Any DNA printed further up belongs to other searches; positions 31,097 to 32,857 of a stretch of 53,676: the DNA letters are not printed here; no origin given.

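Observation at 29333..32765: Three-gene HEPN-like / ParA-MinD-like / P-loop NTPase cassette nested between pglX and pglY: candidate undescribed defence module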

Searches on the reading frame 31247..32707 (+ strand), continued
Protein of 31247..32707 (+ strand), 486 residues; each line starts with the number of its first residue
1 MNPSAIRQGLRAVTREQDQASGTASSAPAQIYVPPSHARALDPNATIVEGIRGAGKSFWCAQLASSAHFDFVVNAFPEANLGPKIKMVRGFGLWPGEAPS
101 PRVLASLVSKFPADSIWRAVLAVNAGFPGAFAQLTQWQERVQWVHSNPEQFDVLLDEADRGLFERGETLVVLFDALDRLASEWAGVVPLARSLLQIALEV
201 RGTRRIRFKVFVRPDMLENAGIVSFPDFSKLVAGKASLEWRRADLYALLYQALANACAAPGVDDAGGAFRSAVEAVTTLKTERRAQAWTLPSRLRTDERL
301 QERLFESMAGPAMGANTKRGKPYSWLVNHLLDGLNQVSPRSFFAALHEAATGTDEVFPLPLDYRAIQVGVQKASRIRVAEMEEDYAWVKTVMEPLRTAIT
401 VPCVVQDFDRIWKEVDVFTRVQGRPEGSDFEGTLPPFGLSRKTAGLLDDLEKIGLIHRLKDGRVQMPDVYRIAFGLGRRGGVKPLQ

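Call 58: search_protein_families(library=padloc, proteins=[L065:5195-8209:+, L065:11352-14141:+, L069:4668-7787:+, L069:10554-13358:+, L025:11447-13102:+, L025:13083-15863:+, L039:5270-7180:+, L066:5554-8136:+, L006:11624-15160:+, L056:11520-14966:+], max_evalue=1e-8)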
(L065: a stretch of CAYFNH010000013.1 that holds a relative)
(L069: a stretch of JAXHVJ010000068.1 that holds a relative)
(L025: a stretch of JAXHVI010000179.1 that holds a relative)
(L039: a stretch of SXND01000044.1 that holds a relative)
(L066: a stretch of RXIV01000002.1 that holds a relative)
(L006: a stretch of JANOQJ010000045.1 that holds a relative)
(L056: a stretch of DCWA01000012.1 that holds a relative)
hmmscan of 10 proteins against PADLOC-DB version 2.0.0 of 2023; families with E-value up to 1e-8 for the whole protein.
L065:5195-8209:+ (1004 aa): 6 families
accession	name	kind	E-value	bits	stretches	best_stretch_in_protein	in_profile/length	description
PDLC02189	DUF1156_MTase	-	0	1431.3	1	3-1000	2-943/944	-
PDLC03314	MTase_II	-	6.8e-259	859.8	2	172-976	112-910/944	Type II methyltransferase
PDLC03352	MTase_II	-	6.7e-18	61.9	0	230-361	94-228/1023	Type II methyltransferase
PDLC00661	HmaB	-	3.6e-15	52.9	0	229-265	139-175/973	DNA-adenine methylase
PDLC00660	HmaB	-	5.2e-15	52.4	0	229-264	140-175/967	DNA-adenine methylase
PDLC03233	MTase_II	-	1.3e-11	41.8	0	224-364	118-265/731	Type II methyltransferase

L065:11352-14141:+ (929 aa): 37 families (the best 25 are shown)
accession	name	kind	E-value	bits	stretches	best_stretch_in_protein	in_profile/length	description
PDLC02193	PLD_Helicase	-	0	1434.4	1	12-925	1-905/905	-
PDLC02621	DrmD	-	1.3e-47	160.7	2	657-850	459-662/1040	DrmD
PDLC02619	DrmD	-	4.1e-38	129.1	2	643-856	338-571/872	DrmD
PDLC00659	HmaA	-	3.1e-37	126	2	712-849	512-640/1176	SNF2 helicase / DEAD-box helicase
PDLC02572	DrmA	-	4.8e-36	122.1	2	675-835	475-638/1043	DrmA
PDLC02623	DrmD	-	8.6e-35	117.8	2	560-856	373-661/1040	DrmD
PDLC02500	BrxHI|BrxHII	-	1.7e-32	110.9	1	676-856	440-610/933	BrxHI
PDLC02632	DrmD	-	1.2e-31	107.9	2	677-839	480-645/662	DrmD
PDLC02504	BrxHI|BrxHII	-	1.7e-30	103.7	2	646-873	411-633/971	BrxHII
PDLC02843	DpdE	-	7.6e-29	98.2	2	669-855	528-704/1091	DpdE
PDLC02633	DrmD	-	2.7e-28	96.4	1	691-832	500-642/839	DrmD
PDLC02634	DrmD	-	5.9e-28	95.1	1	651-849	422-613/900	DrmD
PDLC02707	PbeA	-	1.4e-27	94.6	1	16-390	10-393/672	PbeA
PDLC02840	DpdE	-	3.7e-27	93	1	678-838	523-673/1091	DpdE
PDLC02620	DrmD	-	3.4e-26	89.5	1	765-877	525-637/1060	DrmD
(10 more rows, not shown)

L069:4668-7787:+ (1039 aa): 6 families
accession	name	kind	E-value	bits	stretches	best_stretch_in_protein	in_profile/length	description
PDLC02189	DUF1156_MTase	-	0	1476.6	1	12-1004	2-942/944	-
PDLC03314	MTase_II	-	5.3e-268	889.9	2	181-984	112-913/944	Type II methyltransferase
PDLC00661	HmaB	-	3.2e-21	72.9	1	238-280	139-181/973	DNA-adenine methylase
PDLC00660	HmaB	-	4.3e-21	72.5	1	238-279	140-181/967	DNA-adenine methylase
PDLC03352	MTase_II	-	3.9e-15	52.8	0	672-745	661-736/1023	Type II methyltransferase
PDLC03233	MTase_II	-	3.1e-12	43.9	1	233-355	118-246/731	Type II methyltransferase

L069:10554-13358:+ (934 aa): 29 families (the best 25 are shown)
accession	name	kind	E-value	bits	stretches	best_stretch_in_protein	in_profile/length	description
PDLC02193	PLD_Helicase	-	0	1413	1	1-930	1-905/905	-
PDLC02621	DrmD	-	2.7e-45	153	1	678-853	475-660/1040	DrmD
PDLC02619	DrmD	-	2.5e-34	116.6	1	668-861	358-571/872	DrmD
PDLC00659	HmaA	-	7.4e-34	114.8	1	720-854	515-640/1176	SNF2 helicase / DEAD-box helicase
PDLC02623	DrmD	-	4.9e-32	108.6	1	385-862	240-662/1040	DrmD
PDLC02572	DrmA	-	1.5e-31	107.2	1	680-843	475-641/1043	DrmA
PDLC02500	BrxHI|BrxHII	-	8e-29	98.8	1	676-861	436-610/933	BrxHI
PDLC02632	DrmD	-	5.8e-28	95.8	1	680-842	478-643/662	DrmD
PDLC02843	DpdE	-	1.3e-25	87.6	1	688-860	538-704/1091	DpdE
PDLC02633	DrmD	-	8.6e-25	84.8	1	695-837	499-642/839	DrmD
PDLC02504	BrxHI|BrxHII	-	3.2e-24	83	1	656-882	412-637/971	BrxHII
PDLC02840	DpdE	-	4.2e-24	82.9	1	665-843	506-673/1091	DpdE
PDLC02707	PbeA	-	9.6e-24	81.9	1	5-181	10-202/672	PbeA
PDLC02624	DrmD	-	5.3e-23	79.4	1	712-831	358-473/652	DrmD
PDLC02634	DrmD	-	1.8e-22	77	1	682-854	438-613/900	DrmD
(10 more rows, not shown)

L025:11447-13102:+ (551 aa): 32 families (the best 25 are shown)
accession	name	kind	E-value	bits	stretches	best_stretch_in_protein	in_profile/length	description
PDLC03636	MTase_III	-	6.7e-212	703.3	1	1-535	1-560/575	Type III methyltransferase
PDLC03644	MTase_III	-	3.8e-99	330.9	1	9-418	4-430/542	Type III methyltransferase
PDLC03635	MTase_III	-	3.5e-73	245.5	2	44-179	216-355/708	Type III methyltransferase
PDLC03634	MTase_III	-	3.7e-69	232.2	2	90-373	167-449/621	Type III methyltransferase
PDLC03638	MTase_III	-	5.4e-58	195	1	42-409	376-712/816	Type III methyltransferase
PDLC03641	MTase_III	-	3e-57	192.6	2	92-356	180-428/657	Type III methyltransferase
PDLC03640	MTase_III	-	3.3e-50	169.1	3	213-388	272-451/654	Type III methyltransferase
PDLC03637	MTase_III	-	3e-47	159.5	1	6-368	84-453/513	Type III methyltransferase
PDLC03642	MTase_III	-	1.3e-40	137.6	1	41-357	77-380/528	Type III methyltransferase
PDLC03354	MTase_II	-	3.8e-39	132.9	2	4-179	22-212/425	Type II methyltransferase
PDLC03300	MTase_II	-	4e-34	116.1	2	84-182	76-171/302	Type II methyltransferase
PDLC03639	MTase_III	-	3.5e-30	102.9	1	46-270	87-320/639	Type III methyltransferase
PDLC03633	MTase_III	-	1.3e-29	101.3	1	313-373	286-346/616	Type III methyltransferase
PDLC03299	MTase_II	-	4.5e-26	90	2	314-369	191-246/296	Type II methyltransferase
PDLC03371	MTase_II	-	5.1e-25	86.5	1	294-380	174-252/260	Type II methyltransferase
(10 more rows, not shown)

L025:13083-15863:+ (926 aa): 3 families
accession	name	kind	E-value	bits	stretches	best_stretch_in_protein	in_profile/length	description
PDLC03648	REase_III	-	1.2e-215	716.4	2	93-485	2-401/871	Type III restriction enzyme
PDLC03647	REase_III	-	2.5e-10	37.1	1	391-467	502-581/989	Type III restriction enzyme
PDLC03650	REase_III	-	7.1e-09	32.6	0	217-445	226-427/898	Type III restriction enzyme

L039:5270-7180:+ (636 aa): 0 families

L066:5554-8136:+ (860 aa): 0 families

L006:11624-15160:+ (1178 aa): 0 families

L056:11520-14966:+ (1148 aa): 24 families
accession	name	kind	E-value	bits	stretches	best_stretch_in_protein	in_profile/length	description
PDLC01075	C3a139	-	9.2e-44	148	2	587-887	505-761/948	HKD+Snf2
PDLC02623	DrmD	-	7.7e-30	101.4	1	736-896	518-664/1040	DrmD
PDLC02500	BrxHI|BrxHII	-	2.8e-27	93.7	1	712-897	438-614/933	BrxHI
PDLC02621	DrmD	-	3.6e-27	93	1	713-870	480-640/1040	DrmD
PDLC02619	DrmD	-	3e-24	83.2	1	807-861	487-541/872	DrmD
PDLC02193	PLD_Helicase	-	1.9e-22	77.2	1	721-894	662-836/905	-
PDLC02843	DpdE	-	1.8e-20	70.5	1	299-416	180-306/1091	DpdE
PDLC00659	HmaA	-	2e-19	67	1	744-856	508-613/1176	SNF2 helicase / DEAD-box helicase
PDLC02840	DpdE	-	2.5e-18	63.8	1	299-408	181-303/1091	DpdE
PDLC02633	DrmD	-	1.9e-17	60.5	1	747-868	525-643/839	DrmD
PDLC02504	BrxHI|BrxHII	-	7.8e-17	58.5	1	733-893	469-625/971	BrxHII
PDLC02620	DrmD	-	2.5e-15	53.6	1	748-865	484-588/1060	DrmD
PDLC02572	DrmA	-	2.6e-13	46.9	1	722-866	487-634/1043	DrmA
PDLC02625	DrmD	-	4e-13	46.8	1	748-862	267-378/792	DrmD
PDLC02632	DrmD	-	1.9e-12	44.5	1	748-870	522-641/662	DrmD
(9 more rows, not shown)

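Call 77: search_protein_families(library=pfam, proteins=[L020:5172-8684:+, L027:11421-12650:+, L027:12647-13390:+, L066:5554-8136:+, L006:11624-15160:+, L039:5270-7180:+], max_evalue=0.001)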
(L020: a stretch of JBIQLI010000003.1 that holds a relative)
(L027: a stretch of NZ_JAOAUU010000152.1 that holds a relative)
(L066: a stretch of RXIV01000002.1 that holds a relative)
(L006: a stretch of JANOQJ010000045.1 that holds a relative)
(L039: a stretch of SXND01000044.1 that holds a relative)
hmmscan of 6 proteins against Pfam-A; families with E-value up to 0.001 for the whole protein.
L020:5172-8684:+ (1170 aa): 4 families
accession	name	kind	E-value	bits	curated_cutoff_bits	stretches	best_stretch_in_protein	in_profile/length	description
PF01642.28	MM_CoA_mutase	-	7e-121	404.7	22.1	2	794-1162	151-510/512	Methylmalonyl-CoA mutase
PF03308.22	MeaB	-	5e-39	134.4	23.1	1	194-372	21-200/273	Methylmalonyl Co-A mutase-associated GTPase MeaB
PF02310.24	B12-binding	-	2.4e-18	66.5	32.1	1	25-128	2-104/121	B12 binding domain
PF02492.25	cobW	-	3.8e-06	27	20.7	1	207-373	1-171/180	CobW/HypB/UreG, nucleotide-binding domain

L027:11421-12650:+ (409 aa): 5 families
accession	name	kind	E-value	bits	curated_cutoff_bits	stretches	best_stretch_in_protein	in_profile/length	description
PF13304.12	AAA_21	-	1.3e-24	88.3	27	2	265-341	235-304/304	AAA domain, putative AbiEii toxin, Type IV TA system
PF13175.12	AAA_15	-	1.1e-12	48.7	32.1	1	1-50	1-47/374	AAA ATPase domain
PF02463.25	SMC_N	-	1.2e-08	35.1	40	1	1-49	1-47/220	RecF/RecN/SMC N terminal domain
PF13476.12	AAA_23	-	0.00011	23.3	27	1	6-49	3-42/201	AAA domain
PF00005.33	ABC_tran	-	0.00029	21.9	25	0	26-71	11-52/137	ABC transporter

L027:12647-13390:+ (247 aa): 0 families

L066:5554-8136:+ (860 aa): 3 families
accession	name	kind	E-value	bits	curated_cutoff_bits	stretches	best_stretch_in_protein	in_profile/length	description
PF06434.19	Aconitase_2_N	-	5.9e-95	317.2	27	1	168-380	1-204/204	Aconitate hydratase 2 N-terminus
PF11791.14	Aconitase_B_N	-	2e-64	216.7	25.8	1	4-156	1-153/153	Aconitate B N-terminal domain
PF00330.25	Aconitase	-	2.6e-40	139.2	28.7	1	469-815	101-463/463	Aconitase family (aconitate hydratase)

L006:11624-15160:+ (1178 aa): 5 families
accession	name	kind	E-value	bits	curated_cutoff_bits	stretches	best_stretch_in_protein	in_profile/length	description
PF07733.18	DNA_pol3_alpha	-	4.9e-98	328.3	23.9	1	294-576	3-260/260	Bacterial DNA polymerase III alpha NTPase domain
PF17657.6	DNA_pol3_finger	-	2.4e-60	203.1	22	1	579-744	1-166/166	Bacterial DNA polymerase III alpha subunit finger domain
PF02811.25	PHP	-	1.7e-46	159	26.4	1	4-170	1-164/164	PHP domain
PF14579.12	HHH_6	-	1.9e-31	108.6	25.6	1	818-908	1-90/90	Helix-hairpin-helix motif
PF01336.31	tRNA_anti-codon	-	9.2e-07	29.2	27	1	1006-1080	3-73/75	OB-fold nucleic acid binding domain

L039:5270-7180:+ (636 aa): 3 families
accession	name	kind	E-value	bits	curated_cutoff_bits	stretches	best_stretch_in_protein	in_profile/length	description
PF01433.26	Peptidase_M1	-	1.3e-47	162.6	27.7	1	273-470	9-211/218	Peptidase family M1 domain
PF09127.17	Leuk-A4-hydro_C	-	7.2e-22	78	27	1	519-629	1-111/112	Leukotriene A4 hydrolase, C-terminal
PF17900.6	Peptidase_M1_N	-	9.3e-12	45.9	25.8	1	125-235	69-186/186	Peptidase M1 N-terminal domain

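Call 78: search_protein_families(library=padloc, proteins=[L020:5172-8684:+, L027:11421-12650:+, L027:12647-13390:+, L066:5554-8136:+, L006:11624-15160:+, L039:5270-7180:+], max_evalue=0.001)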
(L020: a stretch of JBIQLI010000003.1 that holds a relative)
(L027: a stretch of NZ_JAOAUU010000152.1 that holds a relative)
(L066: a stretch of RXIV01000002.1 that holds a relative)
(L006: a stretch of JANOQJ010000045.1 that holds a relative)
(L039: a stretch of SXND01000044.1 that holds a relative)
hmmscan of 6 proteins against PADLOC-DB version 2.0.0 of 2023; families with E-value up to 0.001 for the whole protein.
L020:5172-8684:+ (1170 aa): 0 families

L027:11421-12650:+ (409 aa): 86 families (the best 25 are shown)
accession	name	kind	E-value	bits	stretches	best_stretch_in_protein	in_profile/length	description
PDLC04541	PDC-M25A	-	2.9e-139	462.4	1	1-403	1-373/380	-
PDLC04393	PDC-M07A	-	2.5e-28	97.3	2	173-373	195-386/435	-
PDLC04389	PDC-M07A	-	2.2e-26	90.8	2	168-394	190-425/443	-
PDLC04392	PDC-M07A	-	3.3e-26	90.3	2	171-374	191-385/432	-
PDLC02980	AriA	-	3e-25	87.8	2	264-341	234-304/304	-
PDLC04178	HEC-01A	-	1.8e-24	84.6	1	3-368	10-356/399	-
PDLC04182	HEC-01A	-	1e-22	78.7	1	2-374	4-381/406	-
PDLC04391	PDC-M07A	-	8e-22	75.8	1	1-385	1-394/412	-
PDLC02335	AbiLi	-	6.7e-21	72.7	1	1-375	49-269/326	AbiLi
PDLC04176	HEC-01A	-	2.1e-19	68.1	1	2-365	3-341/371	-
PDLC04184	HEC-01A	-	8.1e-19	66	2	1-88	1-84/464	-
PDLC04135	mad3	-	1.8e-17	61.9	1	1-343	1-330/374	mads_3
PDLC04179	HEC-01A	-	1.5e-16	58.5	2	219-388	298-447/459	-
PDLC04180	HEC-01A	-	3.5e-16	57.4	1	25-376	21-354/382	-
PDLC02979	AriA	-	1.6e-15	55.8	2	1-50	1-47/373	-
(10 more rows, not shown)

L027:12647-13390:+ (247 aa): 5 families
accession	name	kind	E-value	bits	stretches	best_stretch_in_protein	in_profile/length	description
PDLC04546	PDC-M25B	-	5.1e-81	270.1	1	1-240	1-243/248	-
PDLC04544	PDC-M25B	-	2.9e-65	218.6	1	2-241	4-240/246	-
PDLC04545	PDC-M25B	-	2.6e-59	198.6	1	1-236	1-224/229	-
PDLC04542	PDC-M25B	-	1.3e-20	71.9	1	3-237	4-223/245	-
PDLC04543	PDC-M25B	-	2.1e-07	28.8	1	146-235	143-227/241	-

L066:5554-8136:+ (860 aa): 0 families

L006:11624-15160:+ (1178 aa): 0 families

L039:5270-7180:+ (636 aa): 0 families

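Call 79: search_dna_similar(query=window:31247-32707:+, collection=plasmids, mode=protein, max_rows=15)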
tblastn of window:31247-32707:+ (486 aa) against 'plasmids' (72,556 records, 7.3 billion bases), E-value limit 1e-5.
Records with a match: 23; places in all: 24; records where one place covers at least 80% of the query: 21.
Best place of each record, by identity: <60% 23.
By first word of the organism name: Streptomyces 6; Burkholderia 3; Ralstonia 3; Enterobacter 2; Candidatus 1; Sphaerotilus 1; Paraburkholderia 1; Tistrella 1; Skermanella 1; Agrobacterium 1; and 3 more.
By predicted mobility (MOB-suite, as given by PLSDB): non-mobilizable 14; conjugative 5; mobilizable 4.
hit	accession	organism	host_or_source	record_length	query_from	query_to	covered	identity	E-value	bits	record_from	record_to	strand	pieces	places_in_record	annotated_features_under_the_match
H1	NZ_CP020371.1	Candidatus Thiodictyon syntrophicum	meromictic lake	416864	6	486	99%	54.2%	9e-148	474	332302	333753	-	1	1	KAP family NTPase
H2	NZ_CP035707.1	Sphaerotilus sulfidivorans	cell culture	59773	6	486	99%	51.8%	4e-127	414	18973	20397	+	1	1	hypothetical protein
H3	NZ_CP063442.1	Enterobacter asburiae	Rice,whole organism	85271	1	486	100%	45.5%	6e-111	368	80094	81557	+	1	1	hypothetical protein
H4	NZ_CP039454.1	Enterobacter bugandensis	Homo sapiens,throat swab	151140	1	486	100%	45.5%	4e-110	365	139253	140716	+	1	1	hypothetical protein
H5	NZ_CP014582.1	Paraburkholderia phytofirmans OLGA172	-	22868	12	484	97%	37.1%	2e-70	250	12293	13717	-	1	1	hypothetical protein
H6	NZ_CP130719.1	Streptomyces sp. NBC_01334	-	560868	1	482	99%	36.0%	4e-60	220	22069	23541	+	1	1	hypothetical protein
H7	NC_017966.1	Tistrella mobilis KA081020-065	-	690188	1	484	100%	35.8%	1e-76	268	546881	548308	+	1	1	hypothetical protein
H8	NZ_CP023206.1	Burkholderia glumae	Oryza sativa,Cell culture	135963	12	484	97%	34.8%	1e-76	268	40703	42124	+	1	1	hypothetical protein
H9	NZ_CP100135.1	Burkholderia glumae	cell culture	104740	12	484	97%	34.8%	2e-76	268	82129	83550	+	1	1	hypothetical protein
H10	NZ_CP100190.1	Burkholderia glumae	cell culture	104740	12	484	97%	34.8%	2e-76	268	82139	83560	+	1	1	hypothetical protein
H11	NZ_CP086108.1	Skermanella mucosa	single cell,crude oil contaminated ...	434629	6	484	99%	34.3%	1e-59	219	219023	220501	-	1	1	hypothetical protein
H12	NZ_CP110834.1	Agrobacterium sp. 13-2099-1-2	quaking aspen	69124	4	484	99%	32.6%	2e-54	204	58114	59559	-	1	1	hypothetical protein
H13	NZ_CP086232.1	Streptomyces clavuligerus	whole organism,soil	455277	28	483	94%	33.4%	6e-44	173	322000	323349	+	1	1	hypothetical protein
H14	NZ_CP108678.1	Streptomyces sp. NBC_01216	-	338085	31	483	93%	31.4%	3e-43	171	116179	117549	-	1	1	hypothetical protein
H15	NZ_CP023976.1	Streptomyces alboflavus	cell culture,peony rhizosphere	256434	23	483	95%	30.7%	2e-41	166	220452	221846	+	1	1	hypothetical protein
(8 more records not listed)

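Call 80: search_dna_similar(query=window:31247-32707:+, collection=phages, mode=protein, max_rows=10)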
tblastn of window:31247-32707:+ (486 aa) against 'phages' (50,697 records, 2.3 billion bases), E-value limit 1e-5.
No match.

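Call 81: get_annotated_region(hit=H3, flank=9000)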
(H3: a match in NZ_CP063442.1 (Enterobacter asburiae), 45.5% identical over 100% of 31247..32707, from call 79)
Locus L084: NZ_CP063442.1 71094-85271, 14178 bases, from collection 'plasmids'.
description: Enterobacter asburiae strain SD4L plasmid unnamed1, complete sequence
organism: Enterobacter asburiae (NCBI taxid 61645)
taxonomy: Bacteria; Pseudomonadota; Gammaproteobacteria; Enterobacterales; Enterobacteriaceae; Enterobacter; Enterobacter asburiae
host: -; source: Rice,whole organism; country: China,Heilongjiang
typing (MOB-suite, as given by PLSDB): conjugative; replicon IncFIB,IncFII; relaxase MOBF; mating-pair formation MPF_F
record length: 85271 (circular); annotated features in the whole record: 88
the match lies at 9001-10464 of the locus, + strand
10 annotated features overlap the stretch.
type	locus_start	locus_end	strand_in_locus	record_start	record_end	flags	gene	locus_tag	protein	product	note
CDS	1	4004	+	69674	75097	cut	traI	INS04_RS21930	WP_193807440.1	conjugative transfer relaxase/helicase TraI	-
CDS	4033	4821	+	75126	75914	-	-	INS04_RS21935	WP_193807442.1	DsbA family protein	-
CDS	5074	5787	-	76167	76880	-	-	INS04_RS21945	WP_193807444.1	hypothetical protein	-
CDS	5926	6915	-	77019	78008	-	-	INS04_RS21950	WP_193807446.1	tyrosine-type recombinase/integrase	GO:0015074 - DNA integration [Evidence IEA]; GO:0006310 - DNA recombination [Evidence IEA]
CDS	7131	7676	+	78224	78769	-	-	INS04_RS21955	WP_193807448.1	hypothetical protein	-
CDS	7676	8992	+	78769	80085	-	-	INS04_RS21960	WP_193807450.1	P-loop NTPase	-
CDS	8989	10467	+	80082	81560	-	-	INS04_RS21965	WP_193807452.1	hypothetical protein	-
CDS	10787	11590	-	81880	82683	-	-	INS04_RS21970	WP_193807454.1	toll/interleukin-1 receptor domain-containing protein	GO:0007165 - signal transduction [Evidence IEA]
CDS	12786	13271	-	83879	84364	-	-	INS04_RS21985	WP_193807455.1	GNAT family N-acetyltransferase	-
CDS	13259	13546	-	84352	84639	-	-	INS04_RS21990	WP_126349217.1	DUF1778 domain-containing protein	-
